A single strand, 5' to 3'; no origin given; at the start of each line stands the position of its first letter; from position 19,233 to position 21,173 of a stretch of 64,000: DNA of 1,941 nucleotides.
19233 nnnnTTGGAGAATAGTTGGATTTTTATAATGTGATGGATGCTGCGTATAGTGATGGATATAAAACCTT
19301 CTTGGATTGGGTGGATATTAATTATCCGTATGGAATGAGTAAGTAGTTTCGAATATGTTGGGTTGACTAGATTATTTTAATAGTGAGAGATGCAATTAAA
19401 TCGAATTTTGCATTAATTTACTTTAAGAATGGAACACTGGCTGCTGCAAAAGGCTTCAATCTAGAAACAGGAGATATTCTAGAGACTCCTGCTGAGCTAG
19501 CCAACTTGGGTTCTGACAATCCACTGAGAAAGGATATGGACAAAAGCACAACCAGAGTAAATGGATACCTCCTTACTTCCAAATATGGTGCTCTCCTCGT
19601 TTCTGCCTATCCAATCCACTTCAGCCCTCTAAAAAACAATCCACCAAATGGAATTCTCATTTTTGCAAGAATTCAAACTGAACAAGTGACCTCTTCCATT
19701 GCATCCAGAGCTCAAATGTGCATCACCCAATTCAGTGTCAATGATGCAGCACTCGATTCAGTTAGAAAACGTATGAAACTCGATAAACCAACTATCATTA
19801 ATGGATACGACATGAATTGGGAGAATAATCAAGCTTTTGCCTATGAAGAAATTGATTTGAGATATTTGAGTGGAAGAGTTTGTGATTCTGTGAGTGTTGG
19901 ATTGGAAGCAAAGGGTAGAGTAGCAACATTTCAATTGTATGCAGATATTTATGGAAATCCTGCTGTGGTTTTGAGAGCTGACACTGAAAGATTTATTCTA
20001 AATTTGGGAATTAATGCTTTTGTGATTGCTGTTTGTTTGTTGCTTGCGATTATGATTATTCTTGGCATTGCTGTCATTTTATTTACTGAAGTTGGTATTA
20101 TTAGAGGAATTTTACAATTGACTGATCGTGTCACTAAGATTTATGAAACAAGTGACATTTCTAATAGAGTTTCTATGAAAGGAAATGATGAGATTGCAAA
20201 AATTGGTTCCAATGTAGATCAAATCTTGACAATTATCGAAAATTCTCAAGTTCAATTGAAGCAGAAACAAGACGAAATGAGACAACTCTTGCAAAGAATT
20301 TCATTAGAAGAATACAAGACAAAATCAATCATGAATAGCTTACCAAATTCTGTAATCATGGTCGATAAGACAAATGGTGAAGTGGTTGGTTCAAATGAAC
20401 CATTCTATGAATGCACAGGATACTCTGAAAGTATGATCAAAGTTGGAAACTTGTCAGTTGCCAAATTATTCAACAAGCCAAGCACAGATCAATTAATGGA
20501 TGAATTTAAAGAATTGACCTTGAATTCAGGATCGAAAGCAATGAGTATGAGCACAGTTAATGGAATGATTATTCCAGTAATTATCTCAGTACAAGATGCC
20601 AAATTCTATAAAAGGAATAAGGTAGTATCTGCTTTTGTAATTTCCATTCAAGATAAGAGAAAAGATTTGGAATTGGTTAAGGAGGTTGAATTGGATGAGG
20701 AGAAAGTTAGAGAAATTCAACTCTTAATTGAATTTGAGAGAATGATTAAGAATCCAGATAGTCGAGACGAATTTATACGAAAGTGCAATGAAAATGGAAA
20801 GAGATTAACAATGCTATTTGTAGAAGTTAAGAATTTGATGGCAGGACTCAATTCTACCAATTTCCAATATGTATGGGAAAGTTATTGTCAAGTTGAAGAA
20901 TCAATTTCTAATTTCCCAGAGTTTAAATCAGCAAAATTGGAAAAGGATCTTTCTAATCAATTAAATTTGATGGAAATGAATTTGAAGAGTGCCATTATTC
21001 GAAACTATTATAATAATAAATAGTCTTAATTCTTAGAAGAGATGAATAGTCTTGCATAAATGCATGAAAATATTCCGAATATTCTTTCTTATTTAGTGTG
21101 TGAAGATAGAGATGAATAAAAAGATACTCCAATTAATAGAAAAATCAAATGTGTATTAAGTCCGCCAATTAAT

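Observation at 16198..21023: Divergently transcribed paralogous receptor-like RGS genes (sensor domain-TM-PAS-RGS) sharing a roughly 390-bp promoter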

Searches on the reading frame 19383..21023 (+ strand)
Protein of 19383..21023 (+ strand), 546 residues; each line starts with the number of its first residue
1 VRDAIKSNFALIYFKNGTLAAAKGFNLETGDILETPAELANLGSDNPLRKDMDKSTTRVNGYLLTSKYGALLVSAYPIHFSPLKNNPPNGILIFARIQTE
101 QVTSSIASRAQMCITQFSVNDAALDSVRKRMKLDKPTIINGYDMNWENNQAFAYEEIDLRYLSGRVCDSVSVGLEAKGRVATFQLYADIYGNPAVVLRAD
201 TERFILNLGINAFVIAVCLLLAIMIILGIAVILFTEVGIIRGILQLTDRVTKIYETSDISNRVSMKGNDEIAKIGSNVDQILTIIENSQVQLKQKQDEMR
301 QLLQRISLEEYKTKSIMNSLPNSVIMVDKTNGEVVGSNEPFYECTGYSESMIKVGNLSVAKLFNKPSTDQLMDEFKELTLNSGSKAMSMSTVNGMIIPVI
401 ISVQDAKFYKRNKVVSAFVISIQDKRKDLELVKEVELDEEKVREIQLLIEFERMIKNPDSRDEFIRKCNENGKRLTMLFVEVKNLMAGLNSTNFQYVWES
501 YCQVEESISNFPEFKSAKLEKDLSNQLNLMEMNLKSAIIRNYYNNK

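Call 5: search_protein_families(library=pfam, proteins=[window:19383-21023:+], max_evalue=1)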
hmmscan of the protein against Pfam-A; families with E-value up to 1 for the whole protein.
window:19383-21023:+ (546 aa): 8 families
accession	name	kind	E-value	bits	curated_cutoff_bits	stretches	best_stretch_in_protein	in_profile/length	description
PF13426.13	PAS_9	-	0.0002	22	27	1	323-424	3-100/103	PAS domain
PF05228.19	CHASE4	-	0.00027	21.5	26.2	1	5-114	46-137/140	CHASE4 domain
PF00989.32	PAS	-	0.0025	18.2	22.6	1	314-352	4-41/113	PAS fold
PF19886.4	DUF6359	-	0.028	14.6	23.2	1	388-444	13-71/110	Domain of unknown function (DUF6359)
PF04741.18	InvH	-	0.036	15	27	1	368-389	53-74/81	InvH outer membrane lipoprotein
PF13179.11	DUF4006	-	0.14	12.5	22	1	209-233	12-36/64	Family of unknown function (DUF4006)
PF00672.30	HAMP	-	0.16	12.8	25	1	239-281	6-47/53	HAMP domain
PF16566.10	CREPT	-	0.85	10.1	29.3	1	269-324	72-127/147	Cell-cycle alteration and expression-elevated protein in tumour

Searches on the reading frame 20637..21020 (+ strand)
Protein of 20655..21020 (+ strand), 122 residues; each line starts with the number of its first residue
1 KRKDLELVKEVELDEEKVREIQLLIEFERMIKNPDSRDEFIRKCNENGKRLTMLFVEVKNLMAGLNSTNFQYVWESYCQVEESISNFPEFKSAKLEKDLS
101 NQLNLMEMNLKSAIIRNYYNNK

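Call 26: search_solved_structures(query=window:20655-21020:+, max_evalue=10, show_alignments=3)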
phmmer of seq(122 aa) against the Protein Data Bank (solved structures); distinct sequences matched with E-value up to 10: 1.
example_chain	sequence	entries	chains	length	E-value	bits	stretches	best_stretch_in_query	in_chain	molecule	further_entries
6ere_C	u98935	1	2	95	1.3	12.4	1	6-66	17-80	Immunity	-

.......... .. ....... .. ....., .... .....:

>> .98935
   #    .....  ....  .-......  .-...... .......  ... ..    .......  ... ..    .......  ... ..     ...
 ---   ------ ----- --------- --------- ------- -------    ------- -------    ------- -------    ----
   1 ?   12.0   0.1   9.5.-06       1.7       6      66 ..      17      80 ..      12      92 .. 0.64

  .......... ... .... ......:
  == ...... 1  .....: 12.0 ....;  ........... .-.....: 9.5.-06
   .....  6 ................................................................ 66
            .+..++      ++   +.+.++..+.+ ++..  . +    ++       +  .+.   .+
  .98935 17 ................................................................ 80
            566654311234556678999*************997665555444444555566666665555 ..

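Call 58: predict_structure(alignment_id=A5)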
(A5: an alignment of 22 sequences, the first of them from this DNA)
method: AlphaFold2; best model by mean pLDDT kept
length: 128 residues; sequences in the alignment: 22
mean_pLDDT: 74.0   pTM: 0.56
mean pLDDT of the five models: 74.0, 73.2, 67.9, 67.7, 67.5
residues with pLDDT >= 90: 20; 70-90: 53; 50-70: 52; < 50: 3
segments of 3 or more residues with pLDDT < 50: none
pLDDT, mean of each block of 10 residues (from residue 1): 77 94 91 88 87 72 63 55 61 54 63 79 77
secondary structure, 60 per line:
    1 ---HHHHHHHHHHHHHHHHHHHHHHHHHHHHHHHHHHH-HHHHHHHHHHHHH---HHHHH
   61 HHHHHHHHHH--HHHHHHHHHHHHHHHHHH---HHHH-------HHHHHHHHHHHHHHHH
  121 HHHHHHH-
elements in order: H4-38 H40-52 H56-70 H73-90 H94-97 H105-127

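Call 62: fold_search(model_id=the predicted structure, library=pdb)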
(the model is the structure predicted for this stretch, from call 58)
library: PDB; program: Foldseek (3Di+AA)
matches with E <= 10: 110; with E <= 0.001: 0
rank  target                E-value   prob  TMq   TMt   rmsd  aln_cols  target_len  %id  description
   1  4mu6                  8.5e-01  0.21  0.25  0.13  15.4       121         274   13  Crystal Structure of the N-terminal domain of Effector Protein LegC3 from Legionella pneumophila (released 2013-12-11)
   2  7sr2_B                9.0e-01  0.41  0.35  0.38   7.8       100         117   20  Crystal structure of the human SNX25 regulator of G-protein signalling (RGS) domain (released 2021-11-17)
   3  7sr1_A                1.1e+00  0.80  0.51  0.53   5.1       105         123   17  Crystal structure of the human SNX25 regulator of G-protein signalling (RGS) domain (released 2021-11-17)
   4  7sr2_A                1.1e+00  0.38  0.34  0.37   7.9       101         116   21  Crystal structure of the human SNX25 regulator of G-protein signalling (RGS) domain (released 2021-11-17)
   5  7sr1_B                1.3e+00  0.35  0.36  0.37   7.5       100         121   20  Crystal structure of the human SNX25 regulator of G-protein signalling (RGS) domain (released 2021-11-17)
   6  5f4y_A                1.5e+00  0.13  0.27  0.22  20.2       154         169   16  Structure of the SD2 domain of Human Shroom2 (released 2016-10-19)
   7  1fqi                  1.6e+00  0.54  0.34  0.31   5.8        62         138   18  RGS9 RGS DOMAIN (released 2001-02-28)
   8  2ihb_B                1.7e+00  0.41  0.30  0.33   3.5        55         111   11  Crystal structure of the heterodimeric complex of human RGS10 and activated Gi alpha 3 (released 2006-11-21)
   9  7wf8_A                2.0e+00  0.23  0.33  0.34   8.0        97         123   23  Crystal structure of mouse SNX25 RGS domain in space group P212121 (released 2022-10-26)
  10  2yfb_A                2.6e+00  0.11  0.26  0.16  13.7       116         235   13  X-ray structure of McpS ligand binding domain in complex with succinate (released 2012-04-18)
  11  1fqj_E                2.8e+00  0.38  0.35  0.32   5.7        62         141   18  CRYSTAL STRUCTURE OF THE HETEROTRIMERIC COMPLEX OF THE RGS DOMAIN OF RGS9, THE GAMMA SUBUNIT OF PHOSPHODIESTERASE AND  (released 2001-02-28)
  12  5mi5                  2.8e+00  0.09  0.28  0.08  13.4       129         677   16  BtGH84 mutant with covalent modification by MA3 in complex with PUGNAc (released 2017-11-01)
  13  2c08                  2.8e+00  0.08  0.24  0.16  20.4       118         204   14  Rat endophilin A1 BAR domain (released 2006-06-14)
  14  2a72_A                3.0e+00  0.16  0.33  0.32  13.8       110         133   14  Structure of the regulator of G-protein signaling domain of RGS7 (released 2005-07-12)
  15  9m1n_C                3.0e+00  0.11  0.25  0.13  17.1       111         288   14  Cryo-EM structure of the TBC-DC-Arl2-alpha-beta-tubulin complex with GDP-AlFx (released 2025-10-22)
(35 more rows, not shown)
